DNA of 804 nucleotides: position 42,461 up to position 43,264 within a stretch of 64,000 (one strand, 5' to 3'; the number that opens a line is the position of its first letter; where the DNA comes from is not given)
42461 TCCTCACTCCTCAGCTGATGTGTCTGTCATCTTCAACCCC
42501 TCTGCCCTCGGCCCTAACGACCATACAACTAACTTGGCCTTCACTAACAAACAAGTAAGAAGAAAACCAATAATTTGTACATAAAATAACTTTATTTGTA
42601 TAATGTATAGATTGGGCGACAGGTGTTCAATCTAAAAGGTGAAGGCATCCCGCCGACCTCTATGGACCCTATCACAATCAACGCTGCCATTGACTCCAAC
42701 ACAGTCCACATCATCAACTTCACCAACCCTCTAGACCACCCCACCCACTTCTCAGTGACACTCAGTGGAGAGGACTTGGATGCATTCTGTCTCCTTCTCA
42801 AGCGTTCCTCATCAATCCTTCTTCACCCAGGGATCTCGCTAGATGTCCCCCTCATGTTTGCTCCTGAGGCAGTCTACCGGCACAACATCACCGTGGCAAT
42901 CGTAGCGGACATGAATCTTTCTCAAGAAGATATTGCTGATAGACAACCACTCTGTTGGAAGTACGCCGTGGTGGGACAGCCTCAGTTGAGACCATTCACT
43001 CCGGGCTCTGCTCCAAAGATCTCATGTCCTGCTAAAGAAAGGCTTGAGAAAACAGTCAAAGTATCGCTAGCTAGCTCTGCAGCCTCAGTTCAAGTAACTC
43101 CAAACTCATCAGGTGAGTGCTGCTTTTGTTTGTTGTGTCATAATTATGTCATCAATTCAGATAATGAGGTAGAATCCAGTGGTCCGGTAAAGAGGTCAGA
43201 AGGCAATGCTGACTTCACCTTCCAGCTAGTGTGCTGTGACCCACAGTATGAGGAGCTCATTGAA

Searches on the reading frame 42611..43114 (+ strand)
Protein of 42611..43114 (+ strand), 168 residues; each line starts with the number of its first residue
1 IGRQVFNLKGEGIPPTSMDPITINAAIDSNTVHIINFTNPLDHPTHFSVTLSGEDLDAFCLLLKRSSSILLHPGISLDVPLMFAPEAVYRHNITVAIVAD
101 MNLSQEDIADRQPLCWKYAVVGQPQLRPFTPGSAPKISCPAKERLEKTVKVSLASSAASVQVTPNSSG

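Call 9: search_solved_structures(query=window:42611-43114:+, max_evalue=1, show_alignments=1)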
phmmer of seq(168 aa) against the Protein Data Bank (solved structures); distinct sequences matched with E-value up to 1: 4.
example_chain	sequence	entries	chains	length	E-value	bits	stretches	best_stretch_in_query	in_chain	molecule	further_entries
9ijj_4A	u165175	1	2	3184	0.0011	22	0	110-161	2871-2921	Cilia and flagella-associated protein 47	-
7n6g_1L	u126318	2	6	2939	0.019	17.9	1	3-63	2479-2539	FAP47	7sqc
3neq_A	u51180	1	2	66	0.77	12.7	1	105-150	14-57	Three-finger muscarinic toxin 7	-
6psn_L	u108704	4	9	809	1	12.3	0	22-115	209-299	Lethal factor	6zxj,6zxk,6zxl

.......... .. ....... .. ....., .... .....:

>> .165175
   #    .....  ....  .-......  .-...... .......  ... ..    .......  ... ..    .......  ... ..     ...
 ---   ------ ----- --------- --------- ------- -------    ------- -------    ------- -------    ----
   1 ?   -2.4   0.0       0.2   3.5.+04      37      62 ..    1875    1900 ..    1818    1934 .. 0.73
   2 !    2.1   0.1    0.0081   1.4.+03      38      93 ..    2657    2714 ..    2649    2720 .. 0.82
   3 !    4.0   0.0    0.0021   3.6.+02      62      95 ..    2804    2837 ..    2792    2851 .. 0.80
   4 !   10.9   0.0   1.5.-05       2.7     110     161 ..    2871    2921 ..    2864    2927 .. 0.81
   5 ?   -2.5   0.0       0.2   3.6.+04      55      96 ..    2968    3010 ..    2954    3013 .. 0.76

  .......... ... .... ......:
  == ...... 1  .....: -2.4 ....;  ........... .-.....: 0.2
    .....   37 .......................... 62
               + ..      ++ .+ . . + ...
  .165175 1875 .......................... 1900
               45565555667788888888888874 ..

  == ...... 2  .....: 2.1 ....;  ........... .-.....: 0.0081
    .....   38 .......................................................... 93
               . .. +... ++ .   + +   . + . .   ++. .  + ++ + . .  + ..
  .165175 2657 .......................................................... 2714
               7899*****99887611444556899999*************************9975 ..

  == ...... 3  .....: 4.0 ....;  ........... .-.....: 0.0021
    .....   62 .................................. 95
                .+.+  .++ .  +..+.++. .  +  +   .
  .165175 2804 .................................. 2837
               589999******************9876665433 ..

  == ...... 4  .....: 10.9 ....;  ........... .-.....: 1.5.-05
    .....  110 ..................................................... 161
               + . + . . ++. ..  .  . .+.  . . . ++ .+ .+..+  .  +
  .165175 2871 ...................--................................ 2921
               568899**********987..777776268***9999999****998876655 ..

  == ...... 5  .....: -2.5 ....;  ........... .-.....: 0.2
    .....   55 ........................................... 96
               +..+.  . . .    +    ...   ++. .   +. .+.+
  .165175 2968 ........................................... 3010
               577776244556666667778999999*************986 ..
